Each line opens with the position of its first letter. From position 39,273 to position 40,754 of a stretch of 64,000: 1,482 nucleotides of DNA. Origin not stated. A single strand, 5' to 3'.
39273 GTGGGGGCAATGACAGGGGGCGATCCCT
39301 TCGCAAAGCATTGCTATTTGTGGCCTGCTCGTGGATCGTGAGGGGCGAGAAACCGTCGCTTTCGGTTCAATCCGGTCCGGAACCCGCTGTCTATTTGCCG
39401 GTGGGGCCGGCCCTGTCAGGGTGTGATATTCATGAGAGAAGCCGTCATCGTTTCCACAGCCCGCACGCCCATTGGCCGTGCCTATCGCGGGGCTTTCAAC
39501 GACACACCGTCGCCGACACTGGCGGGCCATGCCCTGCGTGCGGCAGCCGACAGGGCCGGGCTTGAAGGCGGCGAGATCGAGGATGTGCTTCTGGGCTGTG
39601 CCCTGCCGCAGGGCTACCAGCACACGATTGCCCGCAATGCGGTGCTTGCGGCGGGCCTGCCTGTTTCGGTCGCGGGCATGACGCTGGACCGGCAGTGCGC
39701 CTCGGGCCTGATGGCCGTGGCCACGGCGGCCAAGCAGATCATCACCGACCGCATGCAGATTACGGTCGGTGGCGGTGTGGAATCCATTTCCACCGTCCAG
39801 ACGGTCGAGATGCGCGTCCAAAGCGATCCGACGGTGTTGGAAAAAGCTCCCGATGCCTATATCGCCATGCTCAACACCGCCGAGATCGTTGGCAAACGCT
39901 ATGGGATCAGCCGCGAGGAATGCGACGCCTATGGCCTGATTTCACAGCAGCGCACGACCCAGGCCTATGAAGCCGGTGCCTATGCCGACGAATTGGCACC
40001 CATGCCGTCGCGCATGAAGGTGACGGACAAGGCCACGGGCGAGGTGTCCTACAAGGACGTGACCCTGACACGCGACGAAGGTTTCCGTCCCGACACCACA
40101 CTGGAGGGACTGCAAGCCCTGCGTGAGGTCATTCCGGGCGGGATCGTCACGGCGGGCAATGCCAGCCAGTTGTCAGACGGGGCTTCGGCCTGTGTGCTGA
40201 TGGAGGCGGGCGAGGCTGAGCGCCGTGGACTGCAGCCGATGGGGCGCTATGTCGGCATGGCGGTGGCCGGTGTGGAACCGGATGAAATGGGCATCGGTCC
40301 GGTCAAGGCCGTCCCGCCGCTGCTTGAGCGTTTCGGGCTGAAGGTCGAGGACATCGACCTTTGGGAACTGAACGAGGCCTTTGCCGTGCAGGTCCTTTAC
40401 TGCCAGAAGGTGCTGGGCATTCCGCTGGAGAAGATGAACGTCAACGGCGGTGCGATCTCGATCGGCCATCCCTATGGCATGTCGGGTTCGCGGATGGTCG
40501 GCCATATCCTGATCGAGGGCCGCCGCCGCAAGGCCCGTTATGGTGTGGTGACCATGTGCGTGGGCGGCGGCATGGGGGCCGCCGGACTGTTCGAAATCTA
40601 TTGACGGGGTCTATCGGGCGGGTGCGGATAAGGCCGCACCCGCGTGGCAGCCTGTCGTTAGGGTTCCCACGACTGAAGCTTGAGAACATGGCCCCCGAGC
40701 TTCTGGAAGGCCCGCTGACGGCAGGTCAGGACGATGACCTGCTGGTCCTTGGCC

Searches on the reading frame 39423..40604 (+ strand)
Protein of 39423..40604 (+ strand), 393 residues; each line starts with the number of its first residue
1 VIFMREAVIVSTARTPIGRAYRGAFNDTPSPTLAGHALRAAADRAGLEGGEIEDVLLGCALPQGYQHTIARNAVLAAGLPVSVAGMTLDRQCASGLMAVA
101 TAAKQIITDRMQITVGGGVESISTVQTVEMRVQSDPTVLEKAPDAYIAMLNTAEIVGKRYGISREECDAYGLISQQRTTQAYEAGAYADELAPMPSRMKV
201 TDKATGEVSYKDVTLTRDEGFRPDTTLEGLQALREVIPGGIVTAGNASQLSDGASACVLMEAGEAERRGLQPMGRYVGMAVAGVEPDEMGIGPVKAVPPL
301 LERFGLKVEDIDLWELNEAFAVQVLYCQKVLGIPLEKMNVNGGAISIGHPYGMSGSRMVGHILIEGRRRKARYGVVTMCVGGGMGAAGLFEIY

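Call 29: search_protein_families(library=pfam, proteins=[window:39423-40604:+], max_evalue=0.001)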
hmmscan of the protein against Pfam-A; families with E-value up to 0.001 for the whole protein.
window:39423-40604:+ (393 aa): 2 families
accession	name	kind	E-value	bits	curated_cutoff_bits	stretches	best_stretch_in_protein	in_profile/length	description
PF00108.29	Thiolase_N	-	1.4e-56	192.2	26.4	1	8-262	2-259/260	Thiolase, N-terminal domain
PF02803.24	Thiolase_C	-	4.1e-45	152.8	27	1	271-391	2-122/123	Thiolase, C-terminal domain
